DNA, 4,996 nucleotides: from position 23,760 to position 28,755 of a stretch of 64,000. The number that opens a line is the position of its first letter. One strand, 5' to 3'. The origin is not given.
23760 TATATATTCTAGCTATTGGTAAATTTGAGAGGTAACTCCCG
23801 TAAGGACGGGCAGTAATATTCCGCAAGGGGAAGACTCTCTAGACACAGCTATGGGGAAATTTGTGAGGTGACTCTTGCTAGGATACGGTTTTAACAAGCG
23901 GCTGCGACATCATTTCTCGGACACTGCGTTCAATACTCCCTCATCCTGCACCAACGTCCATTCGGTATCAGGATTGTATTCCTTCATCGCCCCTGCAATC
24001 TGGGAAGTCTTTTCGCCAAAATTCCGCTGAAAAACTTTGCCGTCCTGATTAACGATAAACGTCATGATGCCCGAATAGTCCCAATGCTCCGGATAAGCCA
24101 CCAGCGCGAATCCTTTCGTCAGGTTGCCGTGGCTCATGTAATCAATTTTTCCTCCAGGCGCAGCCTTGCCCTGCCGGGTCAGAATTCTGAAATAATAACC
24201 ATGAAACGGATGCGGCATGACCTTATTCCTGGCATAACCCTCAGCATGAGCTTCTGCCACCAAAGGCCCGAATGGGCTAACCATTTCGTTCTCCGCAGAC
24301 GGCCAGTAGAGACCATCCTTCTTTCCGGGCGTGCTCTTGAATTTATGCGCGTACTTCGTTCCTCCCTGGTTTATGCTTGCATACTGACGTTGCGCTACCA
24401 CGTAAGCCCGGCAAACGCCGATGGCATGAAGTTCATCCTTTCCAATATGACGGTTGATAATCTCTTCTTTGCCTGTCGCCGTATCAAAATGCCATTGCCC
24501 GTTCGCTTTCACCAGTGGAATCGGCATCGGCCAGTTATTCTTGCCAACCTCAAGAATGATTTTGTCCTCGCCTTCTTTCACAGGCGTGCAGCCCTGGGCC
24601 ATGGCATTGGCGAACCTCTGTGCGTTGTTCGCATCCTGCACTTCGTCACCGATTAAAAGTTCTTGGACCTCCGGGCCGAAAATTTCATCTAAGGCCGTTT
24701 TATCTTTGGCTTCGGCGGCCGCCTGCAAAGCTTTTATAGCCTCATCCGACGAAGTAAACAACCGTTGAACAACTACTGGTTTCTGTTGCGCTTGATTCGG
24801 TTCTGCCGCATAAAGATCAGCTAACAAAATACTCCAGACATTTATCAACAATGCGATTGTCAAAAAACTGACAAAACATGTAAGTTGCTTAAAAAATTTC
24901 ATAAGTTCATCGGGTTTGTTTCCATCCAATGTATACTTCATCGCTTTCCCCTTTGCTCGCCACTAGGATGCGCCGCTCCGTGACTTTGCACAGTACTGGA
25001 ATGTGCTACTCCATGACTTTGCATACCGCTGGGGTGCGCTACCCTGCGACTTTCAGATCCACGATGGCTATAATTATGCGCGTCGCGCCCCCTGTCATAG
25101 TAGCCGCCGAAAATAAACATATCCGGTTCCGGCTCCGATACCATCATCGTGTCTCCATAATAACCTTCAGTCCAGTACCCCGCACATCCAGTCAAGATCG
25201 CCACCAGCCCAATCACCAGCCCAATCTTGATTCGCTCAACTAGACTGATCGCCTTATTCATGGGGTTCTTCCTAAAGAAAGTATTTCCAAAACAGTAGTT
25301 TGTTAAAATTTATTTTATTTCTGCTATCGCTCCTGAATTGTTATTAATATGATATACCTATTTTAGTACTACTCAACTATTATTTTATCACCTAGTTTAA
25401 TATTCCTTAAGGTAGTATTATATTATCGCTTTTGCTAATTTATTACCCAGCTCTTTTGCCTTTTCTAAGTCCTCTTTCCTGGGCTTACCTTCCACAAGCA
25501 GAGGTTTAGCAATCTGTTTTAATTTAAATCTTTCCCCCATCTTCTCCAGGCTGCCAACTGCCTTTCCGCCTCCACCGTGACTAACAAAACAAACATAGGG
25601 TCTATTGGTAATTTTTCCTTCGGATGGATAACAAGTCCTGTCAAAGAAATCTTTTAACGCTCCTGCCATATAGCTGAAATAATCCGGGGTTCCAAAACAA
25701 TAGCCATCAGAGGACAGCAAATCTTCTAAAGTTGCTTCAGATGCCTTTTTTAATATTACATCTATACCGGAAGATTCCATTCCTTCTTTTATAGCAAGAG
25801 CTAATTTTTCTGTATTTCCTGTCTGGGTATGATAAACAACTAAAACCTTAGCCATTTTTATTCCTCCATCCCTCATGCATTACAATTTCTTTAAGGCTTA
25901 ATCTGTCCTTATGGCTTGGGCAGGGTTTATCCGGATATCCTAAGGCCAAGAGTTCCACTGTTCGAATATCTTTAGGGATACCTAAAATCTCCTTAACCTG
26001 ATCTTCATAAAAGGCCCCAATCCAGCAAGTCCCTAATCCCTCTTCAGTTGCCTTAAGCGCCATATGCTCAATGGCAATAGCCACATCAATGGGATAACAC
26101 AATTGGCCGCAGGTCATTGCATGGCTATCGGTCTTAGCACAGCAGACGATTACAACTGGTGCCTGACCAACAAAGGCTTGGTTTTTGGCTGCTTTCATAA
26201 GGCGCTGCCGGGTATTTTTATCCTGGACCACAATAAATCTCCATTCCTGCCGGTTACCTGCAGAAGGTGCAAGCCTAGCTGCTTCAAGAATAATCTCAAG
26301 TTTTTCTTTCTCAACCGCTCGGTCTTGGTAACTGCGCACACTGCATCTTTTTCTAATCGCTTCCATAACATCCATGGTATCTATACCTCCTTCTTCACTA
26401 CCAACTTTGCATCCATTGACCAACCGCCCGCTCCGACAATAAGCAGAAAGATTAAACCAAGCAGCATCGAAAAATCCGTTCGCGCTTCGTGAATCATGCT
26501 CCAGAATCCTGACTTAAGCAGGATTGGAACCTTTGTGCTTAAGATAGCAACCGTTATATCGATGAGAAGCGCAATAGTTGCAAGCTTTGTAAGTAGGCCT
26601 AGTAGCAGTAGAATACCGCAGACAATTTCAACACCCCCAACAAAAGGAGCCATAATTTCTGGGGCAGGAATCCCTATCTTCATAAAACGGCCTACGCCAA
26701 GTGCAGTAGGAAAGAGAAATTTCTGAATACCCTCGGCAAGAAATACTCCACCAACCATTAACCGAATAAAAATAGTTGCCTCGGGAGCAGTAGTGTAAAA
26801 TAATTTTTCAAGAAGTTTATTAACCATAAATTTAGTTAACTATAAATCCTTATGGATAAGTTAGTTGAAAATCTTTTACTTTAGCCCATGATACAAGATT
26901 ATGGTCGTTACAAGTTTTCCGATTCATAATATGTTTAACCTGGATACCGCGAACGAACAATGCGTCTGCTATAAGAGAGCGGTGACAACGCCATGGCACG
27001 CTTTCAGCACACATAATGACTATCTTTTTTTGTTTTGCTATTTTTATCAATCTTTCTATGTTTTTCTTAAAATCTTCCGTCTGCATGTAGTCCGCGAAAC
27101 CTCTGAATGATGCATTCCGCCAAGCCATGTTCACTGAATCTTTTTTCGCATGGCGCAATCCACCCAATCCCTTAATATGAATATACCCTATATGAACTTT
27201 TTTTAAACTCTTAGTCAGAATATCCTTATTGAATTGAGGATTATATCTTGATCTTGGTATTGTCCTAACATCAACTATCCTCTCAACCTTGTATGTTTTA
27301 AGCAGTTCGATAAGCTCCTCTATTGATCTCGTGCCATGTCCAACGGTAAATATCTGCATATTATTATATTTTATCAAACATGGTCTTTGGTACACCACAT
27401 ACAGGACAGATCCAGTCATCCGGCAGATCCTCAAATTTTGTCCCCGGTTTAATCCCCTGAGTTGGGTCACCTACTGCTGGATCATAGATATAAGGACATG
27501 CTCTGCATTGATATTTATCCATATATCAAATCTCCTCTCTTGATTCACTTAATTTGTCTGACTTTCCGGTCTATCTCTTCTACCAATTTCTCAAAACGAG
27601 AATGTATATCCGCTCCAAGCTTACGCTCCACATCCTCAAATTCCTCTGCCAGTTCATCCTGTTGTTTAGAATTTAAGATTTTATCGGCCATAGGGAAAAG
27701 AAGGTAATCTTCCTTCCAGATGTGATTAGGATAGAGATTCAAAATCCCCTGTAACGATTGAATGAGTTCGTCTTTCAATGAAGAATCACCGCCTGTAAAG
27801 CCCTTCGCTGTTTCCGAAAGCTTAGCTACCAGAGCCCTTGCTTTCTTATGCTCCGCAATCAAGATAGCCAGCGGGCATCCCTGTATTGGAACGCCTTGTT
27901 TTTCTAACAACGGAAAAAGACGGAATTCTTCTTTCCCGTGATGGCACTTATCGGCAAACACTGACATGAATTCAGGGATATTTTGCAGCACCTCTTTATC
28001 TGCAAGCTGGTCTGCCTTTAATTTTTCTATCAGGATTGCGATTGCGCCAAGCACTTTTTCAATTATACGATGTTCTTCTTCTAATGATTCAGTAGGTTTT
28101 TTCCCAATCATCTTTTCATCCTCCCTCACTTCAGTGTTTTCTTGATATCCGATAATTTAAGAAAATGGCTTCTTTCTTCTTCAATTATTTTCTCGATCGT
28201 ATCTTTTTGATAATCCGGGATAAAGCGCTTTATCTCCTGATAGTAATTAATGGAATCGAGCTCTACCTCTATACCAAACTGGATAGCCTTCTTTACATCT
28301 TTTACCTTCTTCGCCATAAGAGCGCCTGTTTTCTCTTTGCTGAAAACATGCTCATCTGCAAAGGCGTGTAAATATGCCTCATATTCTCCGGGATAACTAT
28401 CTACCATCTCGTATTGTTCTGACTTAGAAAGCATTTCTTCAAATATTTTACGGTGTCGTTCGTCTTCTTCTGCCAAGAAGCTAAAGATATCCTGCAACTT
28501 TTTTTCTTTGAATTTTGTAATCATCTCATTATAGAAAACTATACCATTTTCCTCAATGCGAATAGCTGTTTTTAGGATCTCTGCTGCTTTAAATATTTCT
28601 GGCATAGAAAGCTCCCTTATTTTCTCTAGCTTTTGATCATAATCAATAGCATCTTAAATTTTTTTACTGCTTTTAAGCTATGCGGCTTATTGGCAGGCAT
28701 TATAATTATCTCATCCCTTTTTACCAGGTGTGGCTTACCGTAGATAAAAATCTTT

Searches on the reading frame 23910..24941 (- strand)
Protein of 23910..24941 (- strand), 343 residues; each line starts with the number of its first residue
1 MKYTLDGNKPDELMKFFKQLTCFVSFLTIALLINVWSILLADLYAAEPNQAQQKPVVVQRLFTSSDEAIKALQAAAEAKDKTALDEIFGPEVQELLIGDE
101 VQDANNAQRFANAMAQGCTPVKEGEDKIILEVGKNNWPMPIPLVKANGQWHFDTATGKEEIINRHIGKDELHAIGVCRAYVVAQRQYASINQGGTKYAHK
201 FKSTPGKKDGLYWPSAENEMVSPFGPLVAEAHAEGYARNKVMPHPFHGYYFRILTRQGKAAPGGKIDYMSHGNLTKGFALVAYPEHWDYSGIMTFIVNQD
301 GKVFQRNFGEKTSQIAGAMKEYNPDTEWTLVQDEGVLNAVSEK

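Call 84: search_protein_families(library=pfam, proteins=[window:23910-24941:-], max_evalue=0.00001)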
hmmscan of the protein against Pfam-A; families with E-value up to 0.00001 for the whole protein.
window:23910-24941:- (343 aa): 1 family
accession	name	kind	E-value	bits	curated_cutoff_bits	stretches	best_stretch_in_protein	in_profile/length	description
PF11453.13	DUF2950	-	2.9e-99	332.1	20.2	1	59-331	1-274/274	Protein of unknown function (DUF2950)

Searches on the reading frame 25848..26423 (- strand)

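Call 84: search_protein_families(library=pfam, proteins=[window:25848-26423:-], max_evalue=0.00001)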
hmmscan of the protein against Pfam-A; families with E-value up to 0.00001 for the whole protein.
window:25848-26423:- (191 aa): 2 families
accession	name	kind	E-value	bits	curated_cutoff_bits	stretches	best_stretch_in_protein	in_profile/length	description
PF00881.29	Nitroreductase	-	4.5e-33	115.2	23.5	2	23-90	1-68/167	Nitroreductase family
PF14512.11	TM1586_NiRdase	-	1.5e-23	84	27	2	77-183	56-151/215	Putative TM nitroreductase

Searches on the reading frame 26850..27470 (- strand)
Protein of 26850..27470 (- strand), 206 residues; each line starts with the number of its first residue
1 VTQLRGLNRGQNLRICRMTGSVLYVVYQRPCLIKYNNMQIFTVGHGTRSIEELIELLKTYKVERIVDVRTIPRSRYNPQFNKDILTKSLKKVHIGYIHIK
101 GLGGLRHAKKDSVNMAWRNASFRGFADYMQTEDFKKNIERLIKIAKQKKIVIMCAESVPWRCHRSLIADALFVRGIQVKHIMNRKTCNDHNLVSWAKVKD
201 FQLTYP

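Call 84: search_protein_families(library=pfam, proteins=[window:26850-27470:-], max_evalue=0.00001)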
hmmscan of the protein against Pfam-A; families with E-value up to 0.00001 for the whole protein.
window:26850-27470:- (206 aa): 2 families
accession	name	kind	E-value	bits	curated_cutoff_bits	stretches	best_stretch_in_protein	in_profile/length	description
PF04343.18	DUF488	-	6.7e-35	120.8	22.2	1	49-171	1-121/121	Domain of unknown function DUF488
PF22751.1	DUF488-N3a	-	1.6e-06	28.9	27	1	115-171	57-114/118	Active DUF488-N3 subclade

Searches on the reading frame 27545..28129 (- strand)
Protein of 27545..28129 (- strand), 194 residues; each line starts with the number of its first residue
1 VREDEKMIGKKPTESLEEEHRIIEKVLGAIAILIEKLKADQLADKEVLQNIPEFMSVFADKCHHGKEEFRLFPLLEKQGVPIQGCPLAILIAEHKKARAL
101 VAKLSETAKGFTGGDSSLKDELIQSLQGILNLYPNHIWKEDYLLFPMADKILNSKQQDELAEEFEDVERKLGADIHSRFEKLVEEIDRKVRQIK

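Call 34: search_protein_families(library=pfam, proteins=[window:27545-28129:-])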
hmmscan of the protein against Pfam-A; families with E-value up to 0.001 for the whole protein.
window:27545-28129:- (194 aa): 1 family
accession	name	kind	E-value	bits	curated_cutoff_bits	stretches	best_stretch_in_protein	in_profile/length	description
PF01814.28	Hemerythrin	-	4.3e-15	56.8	25.3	1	12-148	2-127/127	Hemerythrin HHE cation binding domain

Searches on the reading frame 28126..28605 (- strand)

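Call 34: search_protein_families(library=pfam, proteins=[window:28126-28605:-])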
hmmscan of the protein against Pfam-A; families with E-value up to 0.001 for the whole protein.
window:28126-28605:- (159 aa): 1 family
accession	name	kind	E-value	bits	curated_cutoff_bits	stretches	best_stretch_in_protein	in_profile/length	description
PF02915.23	Rubrerythrin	-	2.5e-12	47.8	22.8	1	9-151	1-133/137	Rubrerythrin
